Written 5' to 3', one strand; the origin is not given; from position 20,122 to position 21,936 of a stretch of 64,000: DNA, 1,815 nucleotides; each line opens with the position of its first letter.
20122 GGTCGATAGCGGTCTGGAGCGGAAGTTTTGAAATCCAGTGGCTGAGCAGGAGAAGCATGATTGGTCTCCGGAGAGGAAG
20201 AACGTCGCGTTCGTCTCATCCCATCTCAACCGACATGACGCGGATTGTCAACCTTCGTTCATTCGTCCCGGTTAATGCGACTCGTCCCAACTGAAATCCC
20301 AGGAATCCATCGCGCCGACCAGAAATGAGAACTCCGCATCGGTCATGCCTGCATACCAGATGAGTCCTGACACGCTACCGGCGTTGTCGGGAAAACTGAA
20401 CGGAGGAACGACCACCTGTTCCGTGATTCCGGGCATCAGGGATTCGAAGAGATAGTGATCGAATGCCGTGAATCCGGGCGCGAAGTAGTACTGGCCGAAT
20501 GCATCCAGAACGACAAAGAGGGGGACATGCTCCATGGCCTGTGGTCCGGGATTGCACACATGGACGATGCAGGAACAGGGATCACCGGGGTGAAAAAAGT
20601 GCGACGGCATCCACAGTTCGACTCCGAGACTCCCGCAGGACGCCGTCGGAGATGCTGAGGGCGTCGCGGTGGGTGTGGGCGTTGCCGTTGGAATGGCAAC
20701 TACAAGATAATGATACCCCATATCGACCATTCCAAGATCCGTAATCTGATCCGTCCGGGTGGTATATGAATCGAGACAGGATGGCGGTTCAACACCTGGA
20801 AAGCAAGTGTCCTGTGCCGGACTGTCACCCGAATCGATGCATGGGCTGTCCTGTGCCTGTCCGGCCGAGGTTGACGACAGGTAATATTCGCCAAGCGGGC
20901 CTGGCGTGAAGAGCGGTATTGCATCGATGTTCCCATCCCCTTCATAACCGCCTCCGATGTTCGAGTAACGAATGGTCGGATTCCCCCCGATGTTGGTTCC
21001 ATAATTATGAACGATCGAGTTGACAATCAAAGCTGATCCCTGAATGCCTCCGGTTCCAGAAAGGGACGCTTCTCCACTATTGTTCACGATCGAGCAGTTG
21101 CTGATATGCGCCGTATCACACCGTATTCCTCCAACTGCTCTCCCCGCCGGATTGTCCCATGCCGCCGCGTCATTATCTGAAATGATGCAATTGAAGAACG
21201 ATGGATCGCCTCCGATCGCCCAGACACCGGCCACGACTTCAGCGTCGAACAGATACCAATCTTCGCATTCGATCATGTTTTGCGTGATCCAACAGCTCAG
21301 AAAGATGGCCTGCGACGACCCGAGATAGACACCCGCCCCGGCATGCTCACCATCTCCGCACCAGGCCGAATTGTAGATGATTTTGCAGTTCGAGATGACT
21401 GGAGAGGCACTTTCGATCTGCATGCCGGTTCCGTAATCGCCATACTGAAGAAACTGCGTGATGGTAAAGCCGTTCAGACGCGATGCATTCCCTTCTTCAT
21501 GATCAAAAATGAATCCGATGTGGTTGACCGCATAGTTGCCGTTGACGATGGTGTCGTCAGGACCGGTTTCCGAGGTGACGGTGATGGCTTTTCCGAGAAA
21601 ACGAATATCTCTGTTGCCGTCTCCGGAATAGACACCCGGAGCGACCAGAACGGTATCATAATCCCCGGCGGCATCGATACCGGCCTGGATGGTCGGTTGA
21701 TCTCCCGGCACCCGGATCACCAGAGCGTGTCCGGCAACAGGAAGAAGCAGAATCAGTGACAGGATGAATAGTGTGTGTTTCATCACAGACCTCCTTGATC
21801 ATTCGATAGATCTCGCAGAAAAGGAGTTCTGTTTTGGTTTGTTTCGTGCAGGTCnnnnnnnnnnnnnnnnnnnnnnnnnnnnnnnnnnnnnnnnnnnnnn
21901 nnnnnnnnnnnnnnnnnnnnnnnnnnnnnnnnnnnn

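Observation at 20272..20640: A window-specific ~115-aa terminal domain shared by 11 secreted proteins: candidate novel sorting / cell-surface anchoring module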

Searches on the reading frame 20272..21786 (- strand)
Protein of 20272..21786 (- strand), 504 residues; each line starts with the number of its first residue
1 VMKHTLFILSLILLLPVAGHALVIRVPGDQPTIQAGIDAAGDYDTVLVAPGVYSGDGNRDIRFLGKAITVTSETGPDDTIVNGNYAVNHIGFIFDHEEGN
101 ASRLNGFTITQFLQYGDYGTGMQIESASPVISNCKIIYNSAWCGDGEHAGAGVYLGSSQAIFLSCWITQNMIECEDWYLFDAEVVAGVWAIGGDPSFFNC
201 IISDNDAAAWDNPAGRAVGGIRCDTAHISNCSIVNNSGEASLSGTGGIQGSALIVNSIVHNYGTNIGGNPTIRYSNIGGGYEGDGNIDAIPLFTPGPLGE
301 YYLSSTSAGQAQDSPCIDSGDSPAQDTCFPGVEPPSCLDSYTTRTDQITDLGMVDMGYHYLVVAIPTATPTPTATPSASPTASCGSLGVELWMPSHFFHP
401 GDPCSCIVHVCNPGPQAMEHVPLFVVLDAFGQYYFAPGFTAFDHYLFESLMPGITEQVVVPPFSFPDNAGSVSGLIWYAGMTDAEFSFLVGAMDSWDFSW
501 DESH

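Call 6: search_protein_families(library=pfam, proteins=[window:20272-21786:-], max_evalue=0.01)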
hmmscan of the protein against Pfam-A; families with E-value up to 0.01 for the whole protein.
window:20272-21786:- (504 aa): 0 families

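Call 68: search_protein_families(library=ncbifam, proteins=[window:20275-21786:-], max_evalue=0.001)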
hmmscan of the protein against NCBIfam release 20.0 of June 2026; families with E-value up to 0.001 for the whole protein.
window:20275-21786:- (504 aa): 0 families
